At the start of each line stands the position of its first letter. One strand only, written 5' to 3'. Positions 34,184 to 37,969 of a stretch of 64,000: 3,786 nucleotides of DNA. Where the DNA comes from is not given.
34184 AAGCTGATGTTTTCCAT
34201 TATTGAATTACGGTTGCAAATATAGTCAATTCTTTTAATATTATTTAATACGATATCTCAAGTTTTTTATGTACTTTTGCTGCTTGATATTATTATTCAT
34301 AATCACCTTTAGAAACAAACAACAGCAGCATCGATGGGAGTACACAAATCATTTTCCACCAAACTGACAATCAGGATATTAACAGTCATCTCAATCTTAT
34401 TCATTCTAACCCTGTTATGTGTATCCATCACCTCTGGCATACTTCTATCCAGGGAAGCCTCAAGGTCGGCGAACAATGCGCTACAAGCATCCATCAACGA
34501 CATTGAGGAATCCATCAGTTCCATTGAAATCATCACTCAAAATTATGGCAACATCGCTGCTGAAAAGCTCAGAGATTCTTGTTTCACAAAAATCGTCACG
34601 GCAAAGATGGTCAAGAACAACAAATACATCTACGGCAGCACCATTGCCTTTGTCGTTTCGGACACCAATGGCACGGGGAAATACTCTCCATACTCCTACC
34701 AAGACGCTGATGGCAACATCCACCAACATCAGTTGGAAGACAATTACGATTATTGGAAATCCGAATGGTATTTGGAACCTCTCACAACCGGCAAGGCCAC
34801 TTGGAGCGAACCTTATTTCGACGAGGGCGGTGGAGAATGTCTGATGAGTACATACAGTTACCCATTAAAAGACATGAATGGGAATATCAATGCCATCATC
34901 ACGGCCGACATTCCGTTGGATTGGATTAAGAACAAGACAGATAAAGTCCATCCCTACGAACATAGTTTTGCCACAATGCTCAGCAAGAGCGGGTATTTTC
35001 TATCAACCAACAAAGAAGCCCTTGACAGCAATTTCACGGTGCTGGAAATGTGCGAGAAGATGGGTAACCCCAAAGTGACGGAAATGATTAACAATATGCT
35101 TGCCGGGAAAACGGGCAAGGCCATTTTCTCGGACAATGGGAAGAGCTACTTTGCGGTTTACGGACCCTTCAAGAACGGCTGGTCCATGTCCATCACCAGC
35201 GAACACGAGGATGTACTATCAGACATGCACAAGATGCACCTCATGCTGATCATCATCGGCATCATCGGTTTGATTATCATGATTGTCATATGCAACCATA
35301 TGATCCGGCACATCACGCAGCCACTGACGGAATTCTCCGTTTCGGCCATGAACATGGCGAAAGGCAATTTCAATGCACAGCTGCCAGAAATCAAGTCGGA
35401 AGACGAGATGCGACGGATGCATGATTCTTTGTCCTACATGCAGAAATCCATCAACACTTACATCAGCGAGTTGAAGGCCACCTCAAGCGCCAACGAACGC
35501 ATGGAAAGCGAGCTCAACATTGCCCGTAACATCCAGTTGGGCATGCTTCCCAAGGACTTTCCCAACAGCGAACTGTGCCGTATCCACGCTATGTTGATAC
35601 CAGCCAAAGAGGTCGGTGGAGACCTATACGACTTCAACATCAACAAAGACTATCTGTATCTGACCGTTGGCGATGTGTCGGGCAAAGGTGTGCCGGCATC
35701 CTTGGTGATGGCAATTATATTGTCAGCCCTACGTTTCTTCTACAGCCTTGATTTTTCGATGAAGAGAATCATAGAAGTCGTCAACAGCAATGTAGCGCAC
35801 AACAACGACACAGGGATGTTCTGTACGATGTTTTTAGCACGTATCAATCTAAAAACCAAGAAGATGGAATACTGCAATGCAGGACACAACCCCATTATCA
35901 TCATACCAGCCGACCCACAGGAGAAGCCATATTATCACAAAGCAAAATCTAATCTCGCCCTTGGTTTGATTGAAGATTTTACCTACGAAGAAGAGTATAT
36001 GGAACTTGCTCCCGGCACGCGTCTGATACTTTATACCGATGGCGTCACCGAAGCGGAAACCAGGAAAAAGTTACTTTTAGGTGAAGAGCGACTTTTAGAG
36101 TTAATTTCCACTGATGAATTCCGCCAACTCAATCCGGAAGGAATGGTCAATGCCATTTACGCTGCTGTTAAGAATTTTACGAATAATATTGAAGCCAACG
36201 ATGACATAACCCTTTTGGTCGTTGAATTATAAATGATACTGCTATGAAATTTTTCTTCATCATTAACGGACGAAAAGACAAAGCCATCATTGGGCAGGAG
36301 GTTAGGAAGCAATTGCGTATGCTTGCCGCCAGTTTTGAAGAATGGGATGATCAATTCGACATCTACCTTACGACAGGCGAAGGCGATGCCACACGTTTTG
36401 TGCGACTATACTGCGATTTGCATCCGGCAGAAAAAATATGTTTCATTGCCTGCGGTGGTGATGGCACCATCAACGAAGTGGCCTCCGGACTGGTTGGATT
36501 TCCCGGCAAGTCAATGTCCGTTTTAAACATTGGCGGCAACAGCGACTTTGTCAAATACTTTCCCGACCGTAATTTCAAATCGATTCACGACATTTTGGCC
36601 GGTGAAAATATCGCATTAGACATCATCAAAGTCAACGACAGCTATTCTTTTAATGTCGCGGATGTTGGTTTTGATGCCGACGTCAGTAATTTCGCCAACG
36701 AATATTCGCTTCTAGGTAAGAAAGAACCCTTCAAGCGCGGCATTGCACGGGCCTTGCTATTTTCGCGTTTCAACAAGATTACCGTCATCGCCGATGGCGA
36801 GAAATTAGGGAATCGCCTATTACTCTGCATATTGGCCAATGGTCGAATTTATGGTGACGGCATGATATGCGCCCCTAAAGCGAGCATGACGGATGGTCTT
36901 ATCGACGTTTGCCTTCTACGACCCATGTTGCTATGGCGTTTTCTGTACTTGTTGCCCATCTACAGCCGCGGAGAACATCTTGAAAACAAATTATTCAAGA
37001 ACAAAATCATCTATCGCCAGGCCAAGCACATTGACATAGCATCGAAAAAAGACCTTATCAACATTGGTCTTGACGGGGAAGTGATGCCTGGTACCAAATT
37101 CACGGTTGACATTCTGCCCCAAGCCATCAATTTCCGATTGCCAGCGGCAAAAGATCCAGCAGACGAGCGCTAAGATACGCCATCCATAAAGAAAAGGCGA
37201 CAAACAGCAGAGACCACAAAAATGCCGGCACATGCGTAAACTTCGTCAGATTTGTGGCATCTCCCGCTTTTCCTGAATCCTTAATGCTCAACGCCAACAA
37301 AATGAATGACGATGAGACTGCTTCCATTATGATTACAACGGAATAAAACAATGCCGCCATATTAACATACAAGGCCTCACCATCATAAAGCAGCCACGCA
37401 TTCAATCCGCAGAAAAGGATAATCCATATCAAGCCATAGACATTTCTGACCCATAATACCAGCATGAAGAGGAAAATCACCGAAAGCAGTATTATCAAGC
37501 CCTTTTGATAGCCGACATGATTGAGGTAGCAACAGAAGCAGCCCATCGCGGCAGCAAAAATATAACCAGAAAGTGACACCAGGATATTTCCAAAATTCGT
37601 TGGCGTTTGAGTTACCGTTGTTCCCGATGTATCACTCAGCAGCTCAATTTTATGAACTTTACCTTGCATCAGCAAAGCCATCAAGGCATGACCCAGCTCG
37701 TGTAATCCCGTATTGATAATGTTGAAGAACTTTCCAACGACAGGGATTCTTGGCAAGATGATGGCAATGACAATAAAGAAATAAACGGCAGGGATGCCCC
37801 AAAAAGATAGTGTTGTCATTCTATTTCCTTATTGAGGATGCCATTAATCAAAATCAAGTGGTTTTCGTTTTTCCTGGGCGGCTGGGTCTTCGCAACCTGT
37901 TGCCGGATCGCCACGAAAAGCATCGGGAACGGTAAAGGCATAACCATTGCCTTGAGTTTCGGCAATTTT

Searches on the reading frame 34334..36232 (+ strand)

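Call 9: search_protein_families(library=pfam, proteins=[window:34334-36232:+], max_evalue=0.001)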
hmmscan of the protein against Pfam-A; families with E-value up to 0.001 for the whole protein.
window:34334-36232:+ (632 aa): 4 families
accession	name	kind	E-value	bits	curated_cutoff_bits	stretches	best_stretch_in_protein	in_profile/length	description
PF07228.17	SpoIIE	-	3.4e-48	164.6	25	1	439-631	3-190/192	Stage II sporulation protein E (SpoIIE)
PF22673.2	MCP-like_PDC_1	-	8.6e-27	94.2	27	1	88-200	4-113/113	Methyl-accepting chemotaxis protein-like, first PDC sensor domain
PF02743.24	dCache_1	-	1.2e-13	51.7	45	1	40-286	16-238/240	Cache domain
PF00672.30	HAMP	-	9.9e-07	29.4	25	1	323-373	2-51/53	HAMP domain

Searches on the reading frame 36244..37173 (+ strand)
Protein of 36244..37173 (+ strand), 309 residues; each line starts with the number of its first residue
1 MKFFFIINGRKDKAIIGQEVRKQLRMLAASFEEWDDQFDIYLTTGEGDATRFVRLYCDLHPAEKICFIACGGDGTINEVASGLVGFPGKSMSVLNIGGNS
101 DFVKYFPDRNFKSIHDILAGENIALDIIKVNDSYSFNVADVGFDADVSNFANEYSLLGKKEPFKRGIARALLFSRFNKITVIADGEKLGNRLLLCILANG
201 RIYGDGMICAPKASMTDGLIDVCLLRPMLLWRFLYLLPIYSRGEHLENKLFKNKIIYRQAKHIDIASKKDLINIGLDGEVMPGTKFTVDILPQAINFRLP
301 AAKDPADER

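Call 9: search_protein_families(library=pfam, proteins=[window:36244-37173:+], max_evalue=0.001)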
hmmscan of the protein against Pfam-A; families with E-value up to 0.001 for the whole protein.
window:36244-37173:+ (309 aa): 2 families
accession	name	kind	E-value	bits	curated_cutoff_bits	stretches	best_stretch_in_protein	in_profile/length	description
PF19279.4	YegS_C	-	2.1e-22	80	27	1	140-296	4-155/158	YegS C-terminal NAD kinase beta sandwich-like domain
PF00781.29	DAGK_cat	-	2.6e-10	40.4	23.6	1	5-130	4-125/125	Diacylglycerol kinase catalytic domain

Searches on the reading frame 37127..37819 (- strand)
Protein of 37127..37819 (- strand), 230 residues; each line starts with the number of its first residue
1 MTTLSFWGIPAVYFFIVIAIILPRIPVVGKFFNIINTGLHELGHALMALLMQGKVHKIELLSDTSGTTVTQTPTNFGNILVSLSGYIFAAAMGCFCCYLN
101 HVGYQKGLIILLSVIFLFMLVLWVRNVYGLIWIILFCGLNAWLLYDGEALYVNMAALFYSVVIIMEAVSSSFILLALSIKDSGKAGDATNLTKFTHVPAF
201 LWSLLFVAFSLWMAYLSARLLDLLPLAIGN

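Call 30: search_protein_families(library=pfam, proteins=[window:37127-37819:-], max_evalue=0.00001)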
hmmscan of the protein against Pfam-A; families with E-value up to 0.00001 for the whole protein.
window:37127-37819:- (230 aa): 1 family
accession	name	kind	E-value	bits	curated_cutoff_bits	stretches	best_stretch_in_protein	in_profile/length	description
PF13398.12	Peptidase_M50B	-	2.8e-38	132.1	26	1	16-216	4-200/201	Peptidase M50B-like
